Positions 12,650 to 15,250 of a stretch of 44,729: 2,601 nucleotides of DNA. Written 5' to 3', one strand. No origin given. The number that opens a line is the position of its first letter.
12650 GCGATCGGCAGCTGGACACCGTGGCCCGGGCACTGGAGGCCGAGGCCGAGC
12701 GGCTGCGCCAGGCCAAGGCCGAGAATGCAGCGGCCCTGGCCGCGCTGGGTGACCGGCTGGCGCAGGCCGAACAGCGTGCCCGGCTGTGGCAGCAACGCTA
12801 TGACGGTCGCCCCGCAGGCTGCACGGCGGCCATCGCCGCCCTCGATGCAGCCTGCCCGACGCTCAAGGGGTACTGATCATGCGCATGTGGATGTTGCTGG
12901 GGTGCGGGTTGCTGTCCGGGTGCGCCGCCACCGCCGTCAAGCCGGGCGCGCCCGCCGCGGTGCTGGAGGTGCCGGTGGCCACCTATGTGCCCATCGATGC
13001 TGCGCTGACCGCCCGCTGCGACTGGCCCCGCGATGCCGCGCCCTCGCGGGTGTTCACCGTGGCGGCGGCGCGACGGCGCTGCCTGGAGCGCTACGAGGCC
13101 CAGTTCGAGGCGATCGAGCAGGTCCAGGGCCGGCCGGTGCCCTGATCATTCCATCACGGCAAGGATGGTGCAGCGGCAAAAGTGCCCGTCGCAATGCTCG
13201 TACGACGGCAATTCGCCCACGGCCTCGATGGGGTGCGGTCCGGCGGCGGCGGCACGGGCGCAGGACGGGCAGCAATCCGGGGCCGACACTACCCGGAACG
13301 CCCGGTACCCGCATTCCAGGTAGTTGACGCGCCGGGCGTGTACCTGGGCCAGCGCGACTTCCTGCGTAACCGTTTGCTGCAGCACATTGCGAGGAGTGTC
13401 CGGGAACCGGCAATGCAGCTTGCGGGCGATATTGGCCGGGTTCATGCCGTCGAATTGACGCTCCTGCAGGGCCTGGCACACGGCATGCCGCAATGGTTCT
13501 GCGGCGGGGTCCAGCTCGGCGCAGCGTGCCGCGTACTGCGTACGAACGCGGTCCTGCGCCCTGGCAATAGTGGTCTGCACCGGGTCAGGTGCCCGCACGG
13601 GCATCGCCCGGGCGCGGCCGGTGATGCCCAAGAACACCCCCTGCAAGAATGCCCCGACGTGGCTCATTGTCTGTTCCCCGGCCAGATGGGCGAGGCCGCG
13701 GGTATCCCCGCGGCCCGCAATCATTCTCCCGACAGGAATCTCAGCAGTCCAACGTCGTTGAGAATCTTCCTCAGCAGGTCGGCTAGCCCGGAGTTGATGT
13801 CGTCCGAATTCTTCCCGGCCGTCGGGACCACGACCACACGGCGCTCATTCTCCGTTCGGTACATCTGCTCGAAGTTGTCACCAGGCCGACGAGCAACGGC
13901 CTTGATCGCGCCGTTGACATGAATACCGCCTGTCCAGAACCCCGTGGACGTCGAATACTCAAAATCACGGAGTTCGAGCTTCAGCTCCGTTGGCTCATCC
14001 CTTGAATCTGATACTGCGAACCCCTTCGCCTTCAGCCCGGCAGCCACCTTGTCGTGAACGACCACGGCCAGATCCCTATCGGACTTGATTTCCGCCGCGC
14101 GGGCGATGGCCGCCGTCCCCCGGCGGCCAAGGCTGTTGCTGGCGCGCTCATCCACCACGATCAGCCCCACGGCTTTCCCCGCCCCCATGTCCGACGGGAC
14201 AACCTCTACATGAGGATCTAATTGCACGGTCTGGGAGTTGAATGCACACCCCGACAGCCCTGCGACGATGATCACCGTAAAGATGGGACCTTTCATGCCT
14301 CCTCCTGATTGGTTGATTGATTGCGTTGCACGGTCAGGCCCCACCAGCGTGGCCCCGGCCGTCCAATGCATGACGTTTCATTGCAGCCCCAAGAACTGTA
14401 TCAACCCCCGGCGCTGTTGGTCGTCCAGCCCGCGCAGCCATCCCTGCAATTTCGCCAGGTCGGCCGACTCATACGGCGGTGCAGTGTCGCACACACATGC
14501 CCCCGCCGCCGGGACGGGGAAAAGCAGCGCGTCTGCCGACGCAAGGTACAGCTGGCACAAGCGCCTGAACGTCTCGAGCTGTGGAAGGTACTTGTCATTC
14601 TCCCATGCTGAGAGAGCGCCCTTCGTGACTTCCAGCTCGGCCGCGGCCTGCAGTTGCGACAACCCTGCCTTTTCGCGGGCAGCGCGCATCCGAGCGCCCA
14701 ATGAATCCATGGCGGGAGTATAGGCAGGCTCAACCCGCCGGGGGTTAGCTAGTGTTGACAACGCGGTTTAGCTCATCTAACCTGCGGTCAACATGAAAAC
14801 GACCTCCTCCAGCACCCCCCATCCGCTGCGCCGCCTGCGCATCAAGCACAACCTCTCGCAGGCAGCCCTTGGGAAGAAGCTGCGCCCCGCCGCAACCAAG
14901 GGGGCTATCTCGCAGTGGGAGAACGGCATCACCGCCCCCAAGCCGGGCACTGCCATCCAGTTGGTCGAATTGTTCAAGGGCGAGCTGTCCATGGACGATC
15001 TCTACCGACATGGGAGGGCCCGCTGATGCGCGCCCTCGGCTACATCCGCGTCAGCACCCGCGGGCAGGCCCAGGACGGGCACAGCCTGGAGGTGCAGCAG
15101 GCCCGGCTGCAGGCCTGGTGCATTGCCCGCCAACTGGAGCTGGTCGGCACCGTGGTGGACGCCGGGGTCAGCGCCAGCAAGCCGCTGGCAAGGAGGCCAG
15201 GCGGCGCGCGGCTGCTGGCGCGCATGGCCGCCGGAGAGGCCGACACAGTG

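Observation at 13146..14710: Repressor-operon cargo: YajG-like lipoprotein translationally coupled to a stand-alone copy of the phage's own MuF domain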

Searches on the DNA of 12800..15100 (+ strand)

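Call 9: search_dna_similar(query=window:12800-15100:+, collection=phages, mode=distant, max_rows=20)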
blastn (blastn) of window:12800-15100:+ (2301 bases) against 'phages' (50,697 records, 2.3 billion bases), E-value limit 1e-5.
Records with a match: 12; places in all: 12; records where one place covers at least 80% of the query: 0.
Best place of each record, by identity: 60-80% 12.
By first word of the organism name: Xanthomonas 10; Xylella 1; Microcystis 1.
By host as written in the record: Xanthomonas albilineans CFBP2523 6; Xanthomonas citri 3; - 2; Microcystis aeruginosa FACHB-469 1.
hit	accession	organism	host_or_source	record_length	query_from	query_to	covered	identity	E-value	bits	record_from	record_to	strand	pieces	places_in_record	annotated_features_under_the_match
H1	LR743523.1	Xylella phage Usme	Phage obtained on X. albilineans after ...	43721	47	342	13%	67.8%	5e-15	90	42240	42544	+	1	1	hypothetical protein (x2)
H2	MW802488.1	Xanthomonas phage Olaya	Xanthomonas albilineans CFBP2523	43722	47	342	13%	67.8%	5e-15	90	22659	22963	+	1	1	hypothetical protein (x2)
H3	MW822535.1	Xanthomonas phage Bolivar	Xanthomonas albilineans CFBP2523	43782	47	342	13%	67.8%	5e-15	90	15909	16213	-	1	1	hypothetical protein (x2)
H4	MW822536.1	Xanthomonas phage Usaquen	Xanthomonas albilineans CFBP2523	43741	47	342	13%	67.8%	5e-15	90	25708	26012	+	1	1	hypothetical protein (x2)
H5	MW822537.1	Xanthomonas phage Alcala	Xanthomonas albilineans CFBP2523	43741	47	342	13%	67.8%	5e-15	90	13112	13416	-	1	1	hypothetical protein (x2)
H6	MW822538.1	Xanthomonas phage Fontebon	Xanthomonas albilineans CFBP2523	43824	47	342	13%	67.8%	5e-15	90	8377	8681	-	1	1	hypothetical protein (x2)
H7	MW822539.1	Xanthomonas phage Soumapaz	Xanthomonas albilineans CFBP2523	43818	47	342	13%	67.8%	5e-15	90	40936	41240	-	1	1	hypothetical protein (x2)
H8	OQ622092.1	Xanthomonas phage 10KY502B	Xanthomonas citri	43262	47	342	13%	66.9%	1e-10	76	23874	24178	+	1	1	hypothetical protein (x2)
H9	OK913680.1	Xanthomonas phage MET23-P3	Metropolitan WWTP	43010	47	342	13%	66.2%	6e-8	67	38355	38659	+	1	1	hypothetical protein (x2)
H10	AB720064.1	Xanthomonas citri phage CP2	Xanthomonas citri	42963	47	342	13%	66.0%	4e-10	73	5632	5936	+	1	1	hypothetical protein (x2)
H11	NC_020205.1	Xanthomonas citri phage CP2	Xanthomonas citri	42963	47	342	13%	66.0%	4e-10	73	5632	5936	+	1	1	Rz-like spanin | hypothetical protein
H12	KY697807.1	Microcystis phage MACPNOA1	Microcystis aeruginosa FACHB-469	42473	2213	2299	4%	78.2%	1e-9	73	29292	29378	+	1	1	site-specific recombinase | XRE family transcriptional regulator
